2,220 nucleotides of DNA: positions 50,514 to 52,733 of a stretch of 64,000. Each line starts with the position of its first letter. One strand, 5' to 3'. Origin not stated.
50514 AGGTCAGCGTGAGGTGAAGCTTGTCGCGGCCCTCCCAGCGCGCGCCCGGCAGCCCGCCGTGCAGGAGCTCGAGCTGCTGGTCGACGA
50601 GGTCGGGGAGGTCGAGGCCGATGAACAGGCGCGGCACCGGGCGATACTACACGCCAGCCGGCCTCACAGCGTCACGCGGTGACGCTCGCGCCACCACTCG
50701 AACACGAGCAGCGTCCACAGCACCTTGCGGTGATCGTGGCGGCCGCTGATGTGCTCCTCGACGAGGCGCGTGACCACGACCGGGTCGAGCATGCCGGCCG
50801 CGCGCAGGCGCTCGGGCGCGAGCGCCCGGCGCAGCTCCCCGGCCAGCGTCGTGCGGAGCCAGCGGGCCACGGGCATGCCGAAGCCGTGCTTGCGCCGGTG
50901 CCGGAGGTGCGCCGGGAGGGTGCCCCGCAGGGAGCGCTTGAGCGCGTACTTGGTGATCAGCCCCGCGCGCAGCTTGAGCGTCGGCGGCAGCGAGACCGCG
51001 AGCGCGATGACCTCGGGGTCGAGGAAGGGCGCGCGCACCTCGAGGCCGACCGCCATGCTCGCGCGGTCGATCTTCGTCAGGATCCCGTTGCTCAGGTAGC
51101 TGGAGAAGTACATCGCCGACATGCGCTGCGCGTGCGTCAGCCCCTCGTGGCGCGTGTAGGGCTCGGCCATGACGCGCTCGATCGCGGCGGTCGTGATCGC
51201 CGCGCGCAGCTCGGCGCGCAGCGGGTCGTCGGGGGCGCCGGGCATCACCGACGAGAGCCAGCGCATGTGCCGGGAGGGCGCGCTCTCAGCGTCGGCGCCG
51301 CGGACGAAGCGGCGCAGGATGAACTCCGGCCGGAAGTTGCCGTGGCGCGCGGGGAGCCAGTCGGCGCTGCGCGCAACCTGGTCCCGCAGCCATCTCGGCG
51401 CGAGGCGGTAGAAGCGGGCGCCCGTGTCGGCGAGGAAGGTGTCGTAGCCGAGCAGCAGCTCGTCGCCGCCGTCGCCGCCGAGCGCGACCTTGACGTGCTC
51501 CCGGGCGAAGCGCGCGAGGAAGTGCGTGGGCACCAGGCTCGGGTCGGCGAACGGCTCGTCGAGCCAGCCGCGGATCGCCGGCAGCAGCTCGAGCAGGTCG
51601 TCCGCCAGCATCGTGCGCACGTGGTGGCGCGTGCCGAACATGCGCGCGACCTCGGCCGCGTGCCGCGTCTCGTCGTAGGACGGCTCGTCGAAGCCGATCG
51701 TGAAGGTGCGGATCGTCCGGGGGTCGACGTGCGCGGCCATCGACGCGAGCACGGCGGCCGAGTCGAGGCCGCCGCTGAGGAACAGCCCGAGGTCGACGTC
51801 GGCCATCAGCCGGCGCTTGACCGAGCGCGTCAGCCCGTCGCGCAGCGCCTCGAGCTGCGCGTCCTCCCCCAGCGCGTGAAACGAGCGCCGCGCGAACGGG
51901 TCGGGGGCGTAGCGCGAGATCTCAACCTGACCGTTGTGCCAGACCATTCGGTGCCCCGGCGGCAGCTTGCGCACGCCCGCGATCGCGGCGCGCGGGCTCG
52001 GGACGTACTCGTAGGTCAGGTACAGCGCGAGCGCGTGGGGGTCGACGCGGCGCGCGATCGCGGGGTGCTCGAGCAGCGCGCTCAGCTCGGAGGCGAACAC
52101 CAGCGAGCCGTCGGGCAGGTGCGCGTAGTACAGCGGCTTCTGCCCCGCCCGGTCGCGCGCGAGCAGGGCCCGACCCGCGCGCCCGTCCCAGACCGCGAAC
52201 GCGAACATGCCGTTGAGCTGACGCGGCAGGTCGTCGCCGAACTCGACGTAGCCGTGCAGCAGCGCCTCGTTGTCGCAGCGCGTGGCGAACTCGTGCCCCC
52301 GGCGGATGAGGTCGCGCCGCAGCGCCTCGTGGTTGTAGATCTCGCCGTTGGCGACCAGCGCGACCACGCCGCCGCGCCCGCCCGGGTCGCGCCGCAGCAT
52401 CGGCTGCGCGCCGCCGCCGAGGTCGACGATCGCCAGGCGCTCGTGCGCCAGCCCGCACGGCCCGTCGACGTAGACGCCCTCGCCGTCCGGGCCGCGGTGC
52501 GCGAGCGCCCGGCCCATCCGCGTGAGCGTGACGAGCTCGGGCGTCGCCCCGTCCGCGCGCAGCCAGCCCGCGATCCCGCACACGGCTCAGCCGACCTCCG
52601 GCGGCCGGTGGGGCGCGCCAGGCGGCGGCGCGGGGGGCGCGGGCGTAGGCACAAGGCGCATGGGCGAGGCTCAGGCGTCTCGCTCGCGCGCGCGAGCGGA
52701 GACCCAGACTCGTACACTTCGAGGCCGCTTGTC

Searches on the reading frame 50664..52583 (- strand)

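Call 22: search_protein_families(library=pfam, proteins=[window:50664-52583:-], max_evalue=0.01)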
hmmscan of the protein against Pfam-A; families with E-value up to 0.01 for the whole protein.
window:50664-52583:- (639 aa): 5 families
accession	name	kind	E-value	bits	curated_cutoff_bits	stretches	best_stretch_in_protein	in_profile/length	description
PF00733.27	Asn_synthase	-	1.4e-90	304.9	21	1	247-632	2-353/354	Asparagine synthase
PF13537.11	GATase_7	-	4.8e-39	133.6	25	1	47-171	1-122/123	Glutamine amidotransferase domain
PF13522.11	GATase_6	-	4.2e-35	121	27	1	32-166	1-130/130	Glutamine amidotransferase domain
PF12481.13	DUF3700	-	5.9e-06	26.4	27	1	118-168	124-174/228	Aluminium induced protein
PF02540.23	NAD_synthase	-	0.0048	16.5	21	0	245-393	3-150/242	NAD synthase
